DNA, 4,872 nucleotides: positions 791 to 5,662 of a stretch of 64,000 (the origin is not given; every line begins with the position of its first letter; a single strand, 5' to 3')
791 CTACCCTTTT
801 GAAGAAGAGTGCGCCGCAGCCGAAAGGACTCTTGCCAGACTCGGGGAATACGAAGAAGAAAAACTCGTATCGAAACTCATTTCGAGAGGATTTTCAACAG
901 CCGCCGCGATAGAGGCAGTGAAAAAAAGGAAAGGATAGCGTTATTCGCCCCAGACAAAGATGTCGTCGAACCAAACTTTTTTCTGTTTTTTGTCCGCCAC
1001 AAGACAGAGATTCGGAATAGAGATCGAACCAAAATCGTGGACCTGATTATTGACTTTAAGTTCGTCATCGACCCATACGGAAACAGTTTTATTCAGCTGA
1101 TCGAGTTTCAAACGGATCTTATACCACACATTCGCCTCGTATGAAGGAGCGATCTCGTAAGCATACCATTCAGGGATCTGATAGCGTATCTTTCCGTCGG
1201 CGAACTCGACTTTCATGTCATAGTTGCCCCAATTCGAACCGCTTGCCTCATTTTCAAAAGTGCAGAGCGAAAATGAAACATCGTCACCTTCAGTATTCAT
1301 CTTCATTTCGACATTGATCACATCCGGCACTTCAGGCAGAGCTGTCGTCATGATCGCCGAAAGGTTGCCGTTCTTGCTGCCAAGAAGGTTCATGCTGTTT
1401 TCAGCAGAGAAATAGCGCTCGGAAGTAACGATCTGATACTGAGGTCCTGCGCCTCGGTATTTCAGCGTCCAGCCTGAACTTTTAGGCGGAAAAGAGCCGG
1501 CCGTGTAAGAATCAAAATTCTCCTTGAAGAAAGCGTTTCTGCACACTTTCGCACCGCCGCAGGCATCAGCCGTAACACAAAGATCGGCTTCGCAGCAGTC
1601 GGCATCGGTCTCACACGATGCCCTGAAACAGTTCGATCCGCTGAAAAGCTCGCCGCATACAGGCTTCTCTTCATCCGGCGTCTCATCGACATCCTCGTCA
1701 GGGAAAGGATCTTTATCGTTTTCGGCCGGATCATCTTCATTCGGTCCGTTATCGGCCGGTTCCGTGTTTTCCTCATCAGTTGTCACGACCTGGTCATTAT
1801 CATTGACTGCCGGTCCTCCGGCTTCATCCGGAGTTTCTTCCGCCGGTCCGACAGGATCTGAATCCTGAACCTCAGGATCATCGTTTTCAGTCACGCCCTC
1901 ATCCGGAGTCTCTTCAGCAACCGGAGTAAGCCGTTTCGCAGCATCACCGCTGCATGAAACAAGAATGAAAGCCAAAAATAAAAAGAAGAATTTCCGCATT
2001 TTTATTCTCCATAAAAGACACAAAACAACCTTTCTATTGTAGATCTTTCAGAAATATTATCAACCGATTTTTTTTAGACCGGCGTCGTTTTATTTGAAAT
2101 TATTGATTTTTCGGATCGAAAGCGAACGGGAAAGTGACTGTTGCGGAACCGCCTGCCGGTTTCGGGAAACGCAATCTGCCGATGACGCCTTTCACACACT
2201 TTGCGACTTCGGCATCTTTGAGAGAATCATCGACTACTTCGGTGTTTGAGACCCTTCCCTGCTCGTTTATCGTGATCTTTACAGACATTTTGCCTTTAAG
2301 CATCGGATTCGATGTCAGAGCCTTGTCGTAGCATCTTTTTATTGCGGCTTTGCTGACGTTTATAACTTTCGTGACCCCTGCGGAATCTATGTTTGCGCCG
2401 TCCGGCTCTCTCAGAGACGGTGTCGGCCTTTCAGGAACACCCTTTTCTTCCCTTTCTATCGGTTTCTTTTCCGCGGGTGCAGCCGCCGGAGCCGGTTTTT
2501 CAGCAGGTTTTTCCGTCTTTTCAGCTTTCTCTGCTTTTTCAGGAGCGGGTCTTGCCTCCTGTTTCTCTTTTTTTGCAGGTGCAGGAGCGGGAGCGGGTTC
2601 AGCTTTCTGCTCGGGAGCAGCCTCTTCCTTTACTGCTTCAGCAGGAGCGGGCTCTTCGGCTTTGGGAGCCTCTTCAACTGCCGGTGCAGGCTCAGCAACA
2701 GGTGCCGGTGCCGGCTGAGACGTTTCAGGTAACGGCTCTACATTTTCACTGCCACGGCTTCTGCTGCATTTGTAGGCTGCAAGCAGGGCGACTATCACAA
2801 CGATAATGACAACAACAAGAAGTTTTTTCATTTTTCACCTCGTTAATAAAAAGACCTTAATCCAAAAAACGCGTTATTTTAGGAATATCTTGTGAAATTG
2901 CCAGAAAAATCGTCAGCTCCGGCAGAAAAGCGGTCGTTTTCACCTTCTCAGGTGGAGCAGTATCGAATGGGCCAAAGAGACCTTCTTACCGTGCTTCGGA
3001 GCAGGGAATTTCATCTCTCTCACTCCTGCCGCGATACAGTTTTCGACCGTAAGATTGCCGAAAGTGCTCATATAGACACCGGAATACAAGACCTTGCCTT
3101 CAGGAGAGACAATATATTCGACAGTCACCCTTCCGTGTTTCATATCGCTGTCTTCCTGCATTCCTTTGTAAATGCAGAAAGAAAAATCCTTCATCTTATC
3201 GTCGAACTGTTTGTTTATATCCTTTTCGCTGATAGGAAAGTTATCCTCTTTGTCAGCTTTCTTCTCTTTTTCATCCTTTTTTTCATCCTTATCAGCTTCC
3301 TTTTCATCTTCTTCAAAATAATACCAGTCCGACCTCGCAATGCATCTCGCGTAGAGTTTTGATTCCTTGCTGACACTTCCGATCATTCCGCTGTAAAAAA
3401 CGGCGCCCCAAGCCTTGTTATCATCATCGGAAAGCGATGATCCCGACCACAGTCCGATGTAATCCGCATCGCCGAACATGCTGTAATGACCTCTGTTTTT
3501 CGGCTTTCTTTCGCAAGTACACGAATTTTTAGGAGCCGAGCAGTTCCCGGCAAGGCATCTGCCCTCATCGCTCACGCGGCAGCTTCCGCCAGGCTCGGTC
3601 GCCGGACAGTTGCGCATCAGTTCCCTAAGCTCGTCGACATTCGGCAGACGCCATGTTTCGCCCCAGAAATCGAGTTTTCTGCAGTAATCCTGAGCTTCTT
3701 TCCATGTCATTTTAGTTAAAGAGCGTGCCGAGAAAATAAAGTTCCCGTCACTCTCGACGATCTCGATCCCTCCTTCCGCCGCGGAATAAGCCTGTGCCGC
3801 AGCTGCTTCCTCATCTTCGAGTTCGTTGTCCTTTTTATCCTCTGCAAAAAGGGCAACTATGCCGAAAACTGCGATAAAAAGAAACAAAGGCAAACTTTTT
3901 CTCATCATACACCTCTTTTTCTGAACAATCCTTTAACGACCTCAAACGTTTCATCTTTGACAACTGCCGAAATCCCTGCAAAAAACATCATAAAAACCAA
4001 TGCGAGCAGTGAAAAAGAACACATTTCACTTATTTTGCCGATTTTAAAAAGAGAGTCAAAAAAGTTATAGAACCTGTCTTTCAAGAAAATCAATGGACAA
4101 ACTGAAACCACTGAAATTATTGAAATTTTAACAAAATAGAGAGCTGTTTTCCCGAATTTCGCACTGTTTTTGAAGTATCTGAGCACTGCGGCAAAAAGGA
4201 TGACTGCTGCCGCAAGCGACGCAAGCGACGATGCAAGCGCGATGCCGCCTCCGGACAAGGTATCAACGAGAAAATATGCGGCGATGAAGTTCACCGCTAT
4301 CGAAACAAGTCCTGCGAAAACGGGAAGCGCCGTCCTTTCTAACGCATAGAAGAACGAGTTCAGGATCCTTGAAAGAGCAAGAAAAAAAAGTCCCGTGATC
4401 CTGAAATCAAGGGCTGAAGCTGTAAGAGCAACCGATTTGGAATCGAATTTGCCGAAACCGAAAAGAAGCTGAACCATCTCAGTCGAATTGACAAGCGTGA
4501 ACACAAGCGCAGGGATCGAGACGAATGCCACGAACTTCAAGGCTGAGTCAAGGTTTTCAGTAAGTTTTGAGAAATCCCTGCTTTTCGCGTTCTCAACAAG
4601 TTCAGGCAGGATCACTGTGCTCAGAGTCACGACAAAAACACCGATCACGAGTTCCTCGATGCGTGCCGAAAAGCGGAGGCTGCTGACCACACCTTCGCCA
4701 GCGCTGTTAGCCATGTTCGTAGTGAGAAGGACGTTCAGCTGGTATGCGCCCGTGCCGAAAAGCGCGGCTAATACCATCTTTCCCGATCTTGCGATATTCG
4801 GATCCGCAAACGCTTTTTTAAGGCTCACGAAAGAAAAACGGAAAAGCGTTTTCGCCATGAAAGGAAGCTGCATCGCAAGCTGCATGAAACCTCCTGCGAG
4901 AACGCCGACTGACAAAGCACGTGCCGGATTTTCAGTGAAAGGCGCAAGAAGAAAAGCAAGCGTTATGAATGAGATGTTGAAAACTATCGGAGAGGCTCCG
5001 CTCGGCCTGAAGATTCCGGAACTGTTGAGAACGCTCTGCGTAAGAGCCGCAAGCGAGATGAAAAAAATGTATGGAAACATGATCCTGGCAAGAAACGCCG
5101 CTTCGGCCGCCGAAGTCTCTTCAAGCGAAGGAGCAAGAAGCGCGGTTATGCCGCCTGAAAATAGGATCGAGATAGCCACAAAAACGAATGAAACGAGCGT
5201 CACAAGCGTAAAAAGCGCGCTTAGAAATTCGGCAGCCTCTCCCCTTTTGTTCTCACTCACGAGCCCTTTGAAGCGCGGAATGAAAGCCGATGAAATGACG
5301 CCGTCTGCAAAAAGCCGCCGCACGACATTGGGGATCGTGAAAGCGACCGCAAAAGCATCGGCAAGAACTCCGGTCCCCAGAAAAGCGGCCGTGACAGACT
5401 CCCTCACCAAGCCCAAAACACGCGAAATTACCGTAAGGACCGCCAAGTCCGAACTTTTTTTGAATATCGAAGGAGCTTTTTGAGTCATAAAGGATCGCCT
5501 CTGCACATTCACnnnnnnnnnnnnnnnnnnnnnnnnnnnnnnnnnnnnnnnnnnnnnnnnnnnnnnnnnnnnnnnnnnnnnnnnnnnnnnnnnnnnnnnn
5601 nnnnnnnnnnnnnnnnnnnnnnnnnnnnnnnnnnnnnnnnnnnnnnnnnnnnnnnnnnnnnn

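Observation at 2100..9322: murJ sandwiched between, and translationally coupled to, genes that fuse Fib_succ_major to a TonB_C/AgmX-PglI-like domain, next to a TonB-like anchor protein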

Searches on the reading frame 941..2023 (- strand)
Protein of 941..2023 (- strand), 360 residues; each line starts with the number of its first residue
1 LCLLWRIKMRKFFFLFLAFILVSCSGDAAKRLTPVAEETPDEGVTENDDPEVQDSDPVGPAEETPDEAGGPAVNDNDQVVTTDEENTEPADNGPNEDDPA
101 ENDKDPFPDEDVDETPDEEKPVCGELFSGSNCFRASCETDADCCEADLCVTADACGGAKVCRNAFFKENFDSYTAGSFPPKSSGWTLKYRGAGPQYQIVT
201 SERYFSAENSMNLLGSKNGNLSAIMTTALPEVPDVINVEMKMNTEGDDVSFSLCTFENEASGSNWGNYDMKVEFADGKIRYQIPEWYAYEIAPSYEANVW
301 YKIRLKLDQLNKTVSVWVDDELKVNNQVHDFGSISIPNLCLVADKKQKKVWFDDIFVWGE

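Call 3: search_protein_families(library=pfam, proteins=[window:941-2023:-], max_evalue=0.1)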
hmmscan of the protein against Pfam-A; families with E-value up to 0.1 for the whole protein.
window:941-2023:- (360 aa): 1 family
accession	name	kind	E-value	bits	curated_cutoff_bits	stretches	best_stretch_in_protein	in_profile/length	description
PF22585.3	Sialidase-like_CBM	-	0.015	15.6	27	1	287-326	86-125/156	Sialidase-like, CBM domain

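Call 4: search_protein_families(library=ncbifam, proteins=[window:941-2023:-], max_evalue=0.1)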
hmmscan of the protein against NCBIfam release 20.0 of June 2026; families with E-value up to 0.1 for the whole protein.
window:941-2023:- (360 aa): 1 family
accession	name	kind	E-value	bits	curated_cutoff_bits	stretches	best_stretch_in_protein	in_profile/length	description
TIGR03490.1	Mycoplas_LppA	paralog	0.027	12.9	325.5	1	17-121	17-108/541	LppA family lipoprotein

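Call 57: find_homologous_proteins(query=window:941-1999:-)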
Query window:941-1999:- (352 aa): 49 proteins with E <= 0.001 among 3635 candidates.
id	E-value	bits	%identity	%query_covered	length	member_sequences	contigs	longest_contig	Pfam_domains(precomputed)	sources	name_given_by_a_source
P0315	2.4e-238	808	99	100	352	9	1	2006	-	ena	-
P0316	1.7e-200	684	86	100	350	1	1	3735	-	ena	-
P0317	4.9e-192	656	86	97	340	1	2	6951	-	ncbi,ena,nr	ncbi:hypothetical protein IKP13_02125, partial [bacterium]|nr:hypothetical protein [bacterium]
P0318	5.7e-170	583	74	100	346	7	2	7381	-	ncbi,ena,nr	ncbi:hypothetical protein J5690_02860 [bacterium]|nr:hypothetical protein [bacterium]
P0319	1.0e-168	579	73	100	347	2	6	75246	-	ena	-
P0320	1.2e-164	566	71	100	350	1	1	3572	-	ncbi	-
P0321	8.3e-163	560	71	100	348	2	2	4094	PF06439.19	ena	-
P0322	2.4e-162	558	71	100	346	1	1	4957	-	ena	-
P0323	4.3e-158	544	71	100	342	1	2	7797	-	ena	-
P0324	3.6e-156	538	70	100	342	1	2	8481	-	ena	-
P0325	2.0e-155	535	65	96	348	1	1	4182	PF06439.19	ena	-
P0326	2.0e-155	535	65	96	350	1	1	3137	PF06439.19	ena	-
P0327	7.2e-155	534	72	96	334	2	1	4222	-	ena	-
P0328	1.4e-154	533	68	100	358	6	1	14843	PF06439.19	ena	-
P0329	3.9e-154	531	68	96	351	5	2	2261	-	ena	-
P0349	7.9e-128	445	58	100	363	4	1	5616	PF06439.19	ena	-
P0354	1.0e-125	438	58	100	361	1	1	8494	PF06439.19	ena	-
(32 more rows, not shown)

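Call 64: predict_structure(alignment_id=A2)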
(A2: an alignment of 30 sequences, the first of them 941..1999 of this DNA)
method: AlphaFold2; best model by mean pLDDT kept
length: 352 residues; sequences in the alignment: 30
mean_pLDDT: 59.3   pTM: 0.53
mean pLDDT of the five models: 59.3, 57.2, 54.7, 54.4, 54.3
residues with pLDDT >= 90: 12; 70-90: 119; 50-70: 94; < 50: 127
segments of 3 or more residues with pLDDT < 50: 1-3, 13-90, 92-108, 183-205, 207-210
pLDDT, mean of each block of 10 residues (from residue 1): 53 40 30 29 34 32 31 31 33 39 44 81 89 86 84 79 57 62 45 37 47 65 79 68 72 60 75 64 68 86 85 86 64 67 70 80
secondary structure, 60 per line:
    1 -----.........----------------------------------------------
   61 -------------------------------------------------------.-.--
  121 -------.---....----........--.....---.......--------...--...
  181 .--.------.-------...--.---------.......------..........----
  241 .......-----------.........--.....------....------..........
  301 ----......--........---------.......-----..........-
elements in order: H6-14 E140-144 E150-154 E158-161 E178-181 E214-220 E227-236 E241-247 E259-267 E270-274 E281-284 E291-300 E305-310 E313-320 E330-336 E342-351

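Call 66: fold_search(model_id=the predicted structure, library=pdb)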
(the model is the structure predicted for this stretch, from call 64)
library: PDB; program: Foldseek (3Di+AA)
matches with E <= 10: 1667; with E <= 0.001: 345
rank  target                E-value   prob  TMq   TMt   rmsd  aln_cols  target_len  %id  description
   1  3v0a_B                3.6e-06  1.00  0.28  0.10   6.5       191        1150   15  2.7 angstrom crystal structure of BoNT/Ai in complex with NTNHA (released 2012-03-14)
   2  8q2a_A                5.6e-06  1.00  0.34  0.47   7.4       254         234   15  TtX122B - A domain of unknown function from the Teredinibacter turnerae protein TERTU_2913 (released 2024-03-13)
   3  5hca_B                5.6e-06  1.00  0.32  0.40   8.1       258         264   16  Globular Domain of the Entamoeba histolytica calreticulin in complex with glucose (released 2016-08-31)
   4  2a6w_A                8.8e-06  1.00  0.37  0.56   5.2       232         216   13  Crystal structure of Emp46p carbohydrate recognition domain (CRD), metal-free form (released 2006-01-31)
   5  9qco_A                8.8e-06  1.00  0.26  0.10   5.7       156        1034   14  NTNH-HA70 complex from Clostridium botulinum Serotype B1 (released 2025-09-10)
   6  5mqr                  9.8e-06  1.00  0.36  0.13  12.5       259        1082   11  Sialidase BT_1020 (released 2017-03-22)
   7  4bme_A                1.2e-05  1.00  0.30  0.64   3.3       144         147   10  Crystal structure of the N terminal domain of human Galectin 8, F19Y mutant (released 2014-03-19)
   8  9ea9_B                1.2e-05  1.00  0.27  0.10   6.6       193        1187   13  Crystal structure of BoNT/A-NTNH-HA70 -VHH_F12-VHH_H7-Fab_NTNH complex (released 2025-09-17)
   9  9arl_B                1.4e-05  1.00  0.27  0.10   6.8       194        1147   13  CryoEM structure of BoNT-NTNH-OrfX2 complex from Clostridium botulinum strain A1-ST7B, major class (released 2025-01-22)
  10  8q2a_C                1.5e-05  1.00  0.30  0.42   7.7       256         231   14  TtX122B - A domain of unknown function from the Teredinibacter turnerae protein TERTU_2913 (released 2024-03-13)
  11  2a71_A                1.6e-05  1.00  0.36  0.55   6.0       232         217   13  Crystal structure of Emp47p carbohydrate recognition domain (CRD), orthorhombic crystal form (released 2006-01-31)
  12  7elv                  1.8e-05  1.00  0.33  0.52   6.1       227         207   17  Structure of legume lectin domain from Methanocaldococcus jannaschii in apo form (released 2022-04-20)
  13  3vuo                  1.9e-05  1.00  0.31  0.12   6.6       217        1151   12  Crystal structure of nontoxic nonhemagglutinin subcomponent (NTNHA) from clostridium botulinum serotype D strain 4947 (released 2012-09-19)
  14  8q28_B                2.0e-05  1.00  0.32  0.43   7.9       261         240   14  Se-Met labelled TtX122A - A domain of unknown function from the Teredinibacter turnerae protein TERTU_3803 (released 2024-03-13)
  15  4ygb_A                2.1e-05  1.00  0.32  0.54   7.0       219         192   10  Crystal structure of ERGIC-53/MCFD2, monoclinic calcium-free form (released 2016-04-06)
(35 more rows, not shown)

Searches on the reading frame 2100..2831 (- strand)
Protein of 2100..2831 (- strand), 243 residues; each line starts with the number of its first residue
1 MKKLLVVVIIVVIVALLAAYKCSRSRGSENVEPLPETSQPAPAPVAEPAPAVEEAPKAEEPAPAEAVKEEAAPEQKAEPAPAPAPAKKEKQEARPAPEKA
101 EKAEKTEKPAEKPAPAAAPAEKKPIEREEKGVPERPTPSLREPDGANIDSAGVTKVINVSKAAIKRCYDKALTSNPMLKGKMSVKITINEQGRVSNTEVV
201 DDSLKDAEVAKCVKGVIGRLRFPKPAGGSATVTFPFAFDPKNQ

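Call 3: search_protein_families(library=pfam, proteins=[window:2100-2831:-], max_evalue=0.1)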
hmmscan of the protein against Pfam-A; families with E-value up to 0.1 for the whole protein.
window:2100-2831:- (243 aa): 3 families
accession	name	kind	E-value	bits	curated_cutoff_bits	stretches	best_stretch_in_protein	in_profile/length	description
PF03544.19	TonB_C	-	0.005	17.7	24.6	1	179-239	15-78/79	Gram-negative bacterial TonB protein C-terminal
PF23933.1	DUF7269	-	0.058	13.9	29.1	1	4-60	27-84/162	Family of unknown function (DUF7269)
PF13103.11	TonB_2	-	0.081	13.5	22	0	181-236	27-85/85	TonB C terminal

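Call 4: search_protein_families(library=ncbifam, proteins=[window:2100-2831:-], max_evalue=0.1)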
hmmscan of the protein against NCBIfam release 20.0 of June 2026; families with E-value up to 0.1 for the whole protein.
window:2100-2831:- (243 aa): 12 families
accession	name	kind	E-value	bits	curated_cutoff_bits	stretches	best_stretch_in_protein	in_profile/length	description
NF033768.1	myxo_SS_tail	domain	4.2e-28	97.3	40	1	149-238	2-91/92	AgmX/PglI C-terminal domain-containing protein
NF033760.1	gliding_GltG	equivalog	1.1e-23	83.7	650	1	148-240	554-647/650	adventurous gliding motility protein GltG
NF033761.1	gliding_GltJ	equivalog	2.5e-18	66.5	450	2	148-238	581-671/671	adventurous gliding motility protein GltJ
TIGR01352.1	tonB_Cterm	subfamily_domain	5.5e-06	26.6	27.1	1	179-241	13-76/76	TonB family protein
NF008081.0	PRK10819.1-2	equivalog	2.7e-05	24.2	377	1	29-230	33-224/240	TonB system transport protein TonB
NF008082.0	PRK10819.1-3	equivalog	0.0011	18.9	265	1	58-236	63-234/242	TonB system transport protein TonB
NF041620.1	MXAN_5187_fam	hypoth_equivalog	0.0017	18.2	200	1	5-151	311-469/601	MXAN_5187 family protein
NF008975.0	PRK12323.1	equivalog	0.0039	16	875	1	18-129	361-470/709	DNA polymerase III subunit gamma/tau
TIGR03490.1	Mycoplas_LppA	paralog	0.0099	14.4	325.5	1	2-124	4-122/541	LppA family lipoprotein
TIGR00768.1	rimK_fam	subfamily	0.014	14.8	143.4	1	154-220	73-137/276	RimK family alpha-L-glutamate ligase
NF005846.3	PRK07764.1-6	equivalog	0.023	13.7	625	1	31-166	425-563/628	DNA polymerase III subunit gamma and tau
NF047778.1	LIC_10450_fam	equivalog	0.056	12.9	150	1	64-208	55-201/367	LIC_10450 family protein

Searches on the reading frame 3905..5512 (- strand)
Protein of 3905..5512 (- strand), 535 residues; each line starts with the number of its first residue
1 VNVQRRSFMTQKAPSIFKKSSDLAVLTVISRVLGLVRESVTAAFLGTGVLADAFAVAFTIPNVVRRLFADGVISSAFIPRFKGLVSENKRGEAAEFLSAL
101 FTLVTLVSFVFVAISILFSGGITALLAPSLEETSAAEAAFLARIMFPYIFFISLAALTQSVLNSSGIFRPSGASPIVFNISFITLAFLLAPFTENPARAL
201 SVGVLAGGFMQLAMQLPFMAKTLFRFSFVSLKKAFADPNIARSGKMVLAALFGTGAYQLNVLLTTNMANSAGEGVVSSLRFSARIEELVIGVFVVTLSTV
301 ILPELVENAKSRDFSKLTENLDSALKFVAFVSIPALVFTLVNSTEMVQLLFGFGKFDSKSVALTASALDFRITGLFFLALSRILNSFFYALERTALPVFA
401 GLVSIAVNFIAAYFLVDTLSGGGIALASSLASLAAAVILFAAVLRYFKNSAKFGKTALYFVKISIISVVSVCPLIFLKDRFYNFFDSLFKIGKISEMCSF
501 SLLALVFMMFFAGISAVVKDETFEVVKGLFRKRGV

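Call 3: search_protein_families(library=pfam, proteins=[window:3905-5512:-], max_evalue=0.1)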
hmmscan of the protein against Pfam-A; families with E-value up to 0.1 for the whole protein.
window:3905-5512:- (535 aa): 3 families
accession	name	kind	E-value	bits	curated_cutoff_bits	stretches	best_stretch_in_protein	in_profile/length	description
PF03023.19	MurJ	-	1.1e-97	328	27.4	1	42-475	2-431/451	Lipid II flippase MurJ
PF01554.23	MatE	-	5.7e-07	29.8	24.9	2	262-413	14-160/161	MatE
PF13440.11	Polysacc_synt_3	-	0.00082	19.1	23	1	94-352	44-285/293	Polysaccharide biosynthesis protein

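Call 4: search_protein_families(library=ncbifam, proteins=[window:3905-5512:-], max_evalue=0.1)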
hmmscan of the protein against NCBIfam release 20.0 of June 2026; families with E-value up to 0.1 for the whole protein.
window:3905-5512:- (535 aa): 3 families
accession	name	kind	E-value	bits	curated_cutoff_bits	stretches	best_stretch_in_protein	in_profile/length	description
TIGR01695.1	murJ_mviN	equivalog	1.2e-107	360.8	235.55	1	15-513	1-494/506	murein biosynthesis integral membrane protein MurJ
TIGR00797.1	matE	subfamily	3e-05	23.1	147.4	1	311-456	62-201/396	MATE family efflux transporter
TIGR02900.1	spore_V_B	equivalog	0.0083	14.9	372.3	1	23-472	8-459/488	stage V sporulation protein B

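Call 12: find_related_loci(query=window:3905-5512:-, collection=genome_contigs, flank=10000)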
Query window:3905-5512:- (535 aa) in genome_contigs; peptide patterns used: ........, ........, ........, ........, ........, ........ (x = any residue, [..] = any of these).
499 stretches matched a pattern; 389 encode a relative of the query (tblastn E <= 1e-3); the best 80 are kept; 80 distinct loci.
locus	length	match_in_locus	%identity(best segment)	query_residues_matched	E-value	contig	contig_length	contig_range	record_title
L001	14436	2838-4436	85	1-533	0e+0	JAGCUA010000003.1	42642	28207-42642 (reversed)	Bacterium isolate RGIG10122 Yak_Rumen-4__c171248, whole genome shotgun sequence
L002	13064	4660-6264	84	1-535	0e+0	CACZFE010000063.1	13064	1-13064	MAG: uncultured Spirochaetales bacterium isolate RUG12558 genome assembly, contig: RUG12558_asm_63, whole genome shotgun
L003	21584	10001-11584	85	5-532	0e+0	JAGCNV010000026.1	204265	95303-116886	Bacterium isolate RGIG9961 Yak_Reticulum-2__c335134, whole genome shotgun sequence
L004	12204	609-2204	86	1-532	0e+0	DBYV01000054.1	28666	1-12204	MAG TPA_asm: bacterium UBP6_UBA1177 isolate UBA1177 UBA1177_contig_38808, whole genome shotgun sequence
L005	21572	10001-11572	71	9-532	0e+0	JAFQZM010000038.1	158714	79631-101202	Bacterium isolate RGIG2292 Goat_Duodenum-5__c437976, whole genome shotgun sequence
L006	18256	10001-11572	71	9-532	0e+0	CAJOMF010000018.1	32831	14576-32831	uncultured bacterium isolate Reindeer_2_mag_13 genome assembly, contig: scaffold_728, whole genome shotgun sequence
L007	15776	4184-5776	69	1-535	0e+0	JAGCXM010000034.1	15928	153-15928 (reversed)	Bacterium isolate RGIG10212 Yak_Rumen-5__c1648065, whole genome shotgun sequence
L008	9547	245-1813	67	2-524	0e+0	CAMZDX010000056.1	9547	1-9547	MAG TPA_asm: uncultured bacterium isolate SRR10912534_bin.77_metaWRAP_v1.3_MAG genome assembly, contig: ERZ14210014.1353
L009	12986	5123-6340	40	27-433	1e-82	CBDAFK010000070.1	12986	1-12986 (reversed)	MAG: uncultured Desulfobacterales bacterium isolate MAG_109 genome assembly, contig: k141_65844, whole genome shotgun se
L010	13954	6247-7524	37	5-433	9e-82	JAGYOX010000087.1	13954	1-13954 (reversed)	MAG: Desulfobacterales bacterium isolate M55B179 87, whole genome shotgun sequence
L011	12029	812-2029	40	27-433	1e-81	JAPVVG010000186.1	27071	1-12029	MAG: Desulfobacteraceae bacterium isolate SB_S3_bin18 SB_S3_bin18_000000000186, whole genome shotgun sequence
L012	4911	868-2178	36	6-445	1e-81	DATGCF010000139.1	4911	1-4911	MAG TPA_asm: Desulfosalsimonadaceae bacterium isolate SMAG_U9641 k141_361382, whole genome shotgun sequence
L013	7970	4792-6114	39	27-466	4e-81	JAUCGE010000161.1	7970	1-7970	Desulfobacterales bacterium HSG16 NODE_271_length_7970, whole genome shotgun sequence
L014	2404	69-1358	38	2-433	3e-83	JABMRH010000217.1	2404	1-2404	MAG: Desulfobacteraceae bacterium isolate bin.139 k141_5013498, whole genome shotgun sequence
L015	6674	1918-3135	39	27-433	1e-80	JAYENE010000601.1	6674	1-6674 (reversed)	MAG: Thermodesulfobacteriota bacterium isolate MAG063 MAG063_601, whole genome shotgun sequence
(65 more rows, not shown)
